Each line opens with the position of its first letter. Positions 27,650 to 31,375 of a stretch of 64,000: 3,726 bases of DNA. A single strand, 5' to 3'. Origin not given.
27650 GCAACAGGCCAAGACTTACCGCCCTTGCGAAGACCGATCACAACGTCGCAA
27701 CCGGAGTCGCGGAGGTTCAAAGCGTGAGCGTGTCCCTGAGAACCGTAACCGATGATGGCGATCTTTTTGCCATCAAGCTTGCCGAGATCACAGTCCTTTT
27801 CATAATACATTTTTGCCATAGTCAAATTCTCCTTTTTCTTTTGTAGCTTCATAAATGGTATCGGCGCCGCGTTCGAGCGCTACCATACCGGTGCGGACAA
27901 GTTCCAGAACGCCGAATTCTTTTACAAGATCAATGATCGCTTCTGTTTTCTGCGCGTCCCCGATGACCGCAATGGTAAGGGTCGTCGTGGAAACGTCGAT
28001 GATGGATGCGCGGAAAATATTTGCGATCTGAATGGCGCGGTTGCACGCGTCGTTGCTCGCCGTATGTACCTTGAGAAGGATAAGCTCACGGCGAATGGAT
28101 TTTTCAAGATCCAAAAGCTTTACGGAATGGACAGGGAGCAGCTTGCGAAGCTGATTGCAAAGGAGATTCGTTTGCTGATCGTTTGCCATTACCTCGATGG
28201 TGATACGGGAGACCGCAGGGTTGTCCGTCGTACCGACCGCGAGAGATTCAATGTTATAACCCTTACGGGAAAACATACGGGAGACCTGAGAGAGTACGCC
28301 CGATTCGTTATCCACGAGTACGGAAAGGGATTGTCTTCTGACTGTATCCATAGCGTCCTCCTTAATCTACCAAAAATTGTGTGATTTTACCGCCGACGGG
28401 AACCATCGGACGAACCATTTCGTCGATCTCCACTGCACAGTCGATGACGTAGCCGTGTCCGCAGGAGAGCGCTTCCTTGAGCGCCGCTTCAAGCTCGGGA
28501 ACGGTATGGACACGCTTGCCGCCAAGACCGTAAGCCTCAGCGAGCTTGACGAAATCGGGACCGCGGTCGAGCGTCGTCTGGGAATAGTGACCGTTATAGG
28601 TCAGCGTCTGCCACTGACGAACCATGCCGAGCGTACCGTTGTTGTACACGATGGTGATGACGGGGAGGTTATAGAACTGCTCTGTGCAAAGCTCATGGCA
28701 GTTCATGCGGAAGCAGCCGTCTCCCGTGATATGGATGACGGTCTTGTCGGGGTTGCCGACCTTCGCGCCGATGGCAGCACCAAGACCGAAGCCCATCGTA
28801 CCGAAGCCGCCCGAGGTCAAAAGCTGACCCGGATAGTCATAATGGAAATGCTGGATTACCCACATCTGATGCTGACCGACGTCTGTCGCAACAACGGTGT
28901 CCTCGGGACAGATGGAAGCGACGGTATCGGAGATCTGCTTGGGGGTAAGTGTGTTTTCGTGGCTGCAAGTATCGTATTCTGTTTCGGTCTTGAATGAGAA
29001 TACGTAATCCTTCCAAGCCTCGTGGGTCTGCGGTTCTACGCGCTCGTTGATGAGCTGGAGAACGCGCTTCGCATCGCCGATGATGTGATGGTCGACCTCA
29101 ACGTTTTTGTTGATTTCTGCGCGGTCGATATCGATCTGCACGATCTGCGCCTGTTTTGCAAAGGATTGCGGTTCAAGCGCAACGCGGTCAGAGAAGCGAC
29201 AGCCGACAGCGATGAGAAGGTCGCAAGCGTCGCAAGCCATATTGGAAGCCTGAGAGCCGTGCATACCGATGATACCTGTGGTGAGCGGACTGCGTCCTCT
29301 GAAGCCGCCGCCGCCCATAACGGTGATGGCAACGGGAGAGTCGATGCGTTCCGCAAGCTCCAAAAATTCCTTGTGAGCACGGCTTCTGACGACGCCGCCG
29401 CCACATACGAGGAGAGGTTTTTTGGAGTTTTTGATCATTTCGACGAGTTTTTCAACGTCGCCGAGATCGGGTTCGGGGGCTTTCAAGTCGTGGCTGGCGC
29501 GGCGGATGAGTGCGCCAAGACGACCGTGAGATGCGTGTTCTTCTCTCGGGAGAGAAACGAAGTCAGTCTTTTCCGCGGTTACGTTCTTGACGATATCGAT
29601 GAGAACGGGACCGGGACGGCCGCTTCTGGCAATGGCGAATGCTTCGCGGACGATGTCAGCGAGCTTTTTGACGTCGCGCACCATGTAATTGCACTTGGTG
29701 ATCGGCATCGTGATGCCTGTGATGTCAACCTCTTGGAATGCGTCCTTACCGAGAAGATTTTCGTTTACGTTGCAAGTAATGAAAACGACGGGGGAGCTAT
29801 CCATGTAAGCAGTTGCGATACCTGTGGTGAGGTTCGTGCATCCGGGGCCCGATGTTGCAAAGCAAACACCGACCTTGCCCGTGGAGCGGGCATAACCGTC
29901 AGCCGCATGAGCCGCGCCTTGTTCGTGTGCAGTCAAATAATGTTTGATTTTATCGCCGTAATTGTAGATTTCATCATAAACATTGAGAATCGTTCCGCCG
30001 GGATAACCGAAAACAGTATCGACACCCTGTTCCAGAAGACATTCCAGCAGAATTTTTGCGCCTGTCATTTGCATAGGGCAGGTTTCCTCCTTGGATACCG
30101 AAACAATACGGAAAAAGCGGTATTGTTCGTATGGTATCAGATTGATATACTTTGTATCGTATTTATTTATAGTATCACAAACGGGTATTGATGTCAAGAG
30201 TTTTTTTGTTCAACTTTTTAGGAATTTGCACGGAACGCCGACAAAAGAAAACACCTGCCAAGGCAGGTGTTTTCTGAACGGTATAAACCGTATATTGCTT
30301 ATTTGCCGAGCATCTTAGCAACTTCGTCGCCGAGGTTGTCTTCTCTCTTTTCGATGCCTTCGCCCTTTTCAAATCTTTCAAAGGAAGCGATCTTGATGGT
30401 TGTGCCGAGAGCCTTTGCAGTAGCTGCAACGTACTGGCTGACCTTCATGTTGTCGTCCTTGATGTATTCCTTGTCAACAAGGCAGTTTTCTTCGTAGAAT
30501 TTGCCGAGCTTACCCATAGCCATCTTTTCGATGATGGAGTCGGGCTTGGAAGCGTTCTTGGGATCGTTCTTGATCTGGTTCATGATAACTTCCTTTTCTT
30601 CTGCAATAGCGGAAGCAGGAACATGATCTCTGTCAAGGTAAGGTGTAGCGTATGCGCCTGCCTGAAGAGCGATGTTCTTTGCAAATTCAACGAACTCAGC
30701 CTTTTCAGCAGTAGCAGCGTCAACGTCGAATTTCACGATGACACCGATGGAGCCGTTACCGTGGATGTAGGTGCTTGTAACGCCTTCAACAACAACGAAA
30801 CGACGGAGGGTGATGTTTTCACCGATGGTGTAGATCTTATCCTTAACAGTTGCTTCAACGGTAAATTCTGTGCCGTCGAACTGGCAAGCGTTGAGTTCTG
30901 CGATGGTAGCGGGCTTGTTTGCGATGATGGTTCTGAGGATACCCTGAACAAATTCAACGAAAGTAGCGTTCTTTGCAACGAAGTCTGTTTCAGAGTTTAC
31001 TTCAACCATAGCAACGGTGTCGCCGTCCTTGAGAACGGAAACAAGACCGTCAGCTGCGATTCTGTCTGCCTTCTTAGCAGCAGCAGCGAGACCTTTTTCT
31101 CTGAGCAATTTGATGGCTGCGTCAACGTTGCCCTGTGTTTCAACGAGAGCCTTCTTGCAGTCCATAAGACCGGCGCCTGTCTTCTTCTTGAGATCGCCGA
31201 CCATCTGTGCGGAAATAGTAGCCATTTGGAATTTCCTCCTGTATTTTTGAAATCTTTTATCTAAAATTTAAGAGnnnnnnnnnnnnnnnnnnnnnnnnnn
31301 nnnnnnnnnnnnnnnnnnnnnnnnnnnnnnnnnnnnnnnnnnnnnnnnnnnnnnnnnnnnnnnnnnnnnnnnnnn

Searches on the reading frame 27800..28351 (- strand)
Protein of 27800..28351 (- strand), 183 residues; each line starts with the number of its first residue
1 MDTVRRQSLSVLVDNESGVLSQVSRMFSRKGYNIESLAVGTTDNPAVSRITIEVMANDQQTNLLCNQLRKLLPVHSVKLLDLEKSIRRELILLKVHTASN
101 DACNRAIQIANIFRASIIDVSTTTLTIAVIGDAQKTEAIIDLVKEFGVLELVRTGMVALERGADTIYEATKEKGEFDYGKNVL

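Call 8: search_protein_families(library=pfam, proteins=[window:27800-28351:-])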
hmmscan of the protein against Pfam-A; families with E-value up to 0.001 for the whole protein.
window:27800-28351:- (183 aa): 5 families
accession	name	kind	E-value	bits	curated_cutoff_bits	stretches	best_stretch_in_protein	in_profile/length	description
PF10369.15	ALS_ss_C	-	8.4e-25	87.1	23.2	1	88-162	1-74/74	Small subunit of acetolactate synthase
PF22629.2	ACT_AHAS_ss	-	4.5e-22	78.4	27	1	9-74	1-65/67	AHAS small subunit-like ACT domain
PF13710.12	ACT_5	-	1.5e-14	54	27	1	16-77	2-62/62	ACT domain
PF01842.31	ACT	-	2.9e-10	40.2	27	1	8-71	2-64/66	ACT domain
PF13291.12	ACT_4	-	6.9e-07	30.3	27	1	8-77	8-78/80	ACT domain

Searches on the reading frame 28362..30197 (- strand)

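Call 8: search_protein_families(library=pfam, proteins=[window:28362-30197:-])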
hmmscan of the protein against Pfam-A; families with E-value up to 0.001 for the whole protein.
window:28362-30197:- (611 aa): 3 families
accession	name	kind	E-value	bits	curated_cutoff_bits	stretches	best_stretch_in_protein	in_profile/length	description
PF02775.26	TPP_enzyme_C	-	1.4e-50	171.5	21.9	1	439-587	1-151/151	Thiamine pyrophosphate enzyme, C-terminal TPP binding domain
PF00205.28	TPP_enzyme_M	-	9.9e-45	152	30.4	1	248-381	1-135/137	Thiamine pyrophosphate enzyme, central domain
PF02776.23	TPP_enzyme_N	-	6.8e-40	136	26.8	1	44-161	1-118/119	Thiamine pyrophosphate enzyme, N-terminal TPP binding domain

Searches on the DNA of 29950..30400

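Call 40: search_rna_families(source=window, start=29950, end=30400, threshold=evalue, max_evalue=1)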
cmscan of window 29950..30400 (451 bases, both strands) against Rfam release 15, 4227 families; matches with E-value up to 1: 5.
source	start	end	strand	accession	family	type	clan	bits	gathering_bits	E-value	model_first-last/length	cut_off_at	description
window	30241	30323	-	RF01772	rnk_pseudo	Cis-reg; leader;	-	28.2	55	0.0082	1-108/108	no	Pseudomonas rnk leader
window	30248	30340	-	RF02144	rsmX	Gene;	CL00106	24.8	56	0.011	1-114/114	no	rsmX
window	30241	30273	-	RF00489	ctRNA_p42d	Gene; antisense;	-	19.3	50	0.15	1-46/46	no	ctRNA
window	30246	30275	-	RF02621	BSnc120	Gene; sRNA;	-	17.1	114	0.52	41-70/88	no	Brucella sRNA 120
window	30246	30275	-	RF02377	SurA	Gene; sRNA;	-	13.5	100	0.25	245-276/279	no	SurA sRNA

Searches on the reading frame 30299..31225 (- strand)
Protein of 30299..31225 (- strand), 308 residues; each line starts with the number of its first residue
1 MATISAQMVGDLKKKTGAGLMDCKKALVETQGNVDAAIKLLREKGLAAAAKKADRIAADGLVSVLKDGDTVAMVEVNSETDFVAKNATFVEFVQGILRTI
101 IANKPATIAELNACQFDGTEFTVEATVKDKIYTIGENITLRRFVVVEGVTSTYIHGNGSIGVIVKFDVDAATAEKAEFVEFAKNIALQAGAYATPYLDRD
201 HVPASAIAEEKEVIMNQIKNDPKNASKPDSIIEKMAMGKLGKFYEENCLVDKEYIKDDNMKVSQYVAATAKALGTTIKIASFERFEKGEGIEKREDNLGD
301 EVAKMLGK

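Call 8: search_protein_families(library=pfam, proteins=[window:30299-31225:-])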
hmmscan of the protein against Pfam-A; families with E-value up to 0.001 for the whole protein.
window:30299-31225:- (308 aa): 2 families
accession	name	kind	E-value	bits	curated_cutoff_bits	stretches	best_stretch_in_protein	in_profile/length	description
PF00889.24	EF_TS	-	3.1e-59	200.5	27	1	72-289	2-204/204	Elongation factor TS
PF25025.1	EF-Ts_N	-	0.00035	20.9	33.2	1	7-43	15-52/60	Elongation factor Ts, mitochondrial, N-terminal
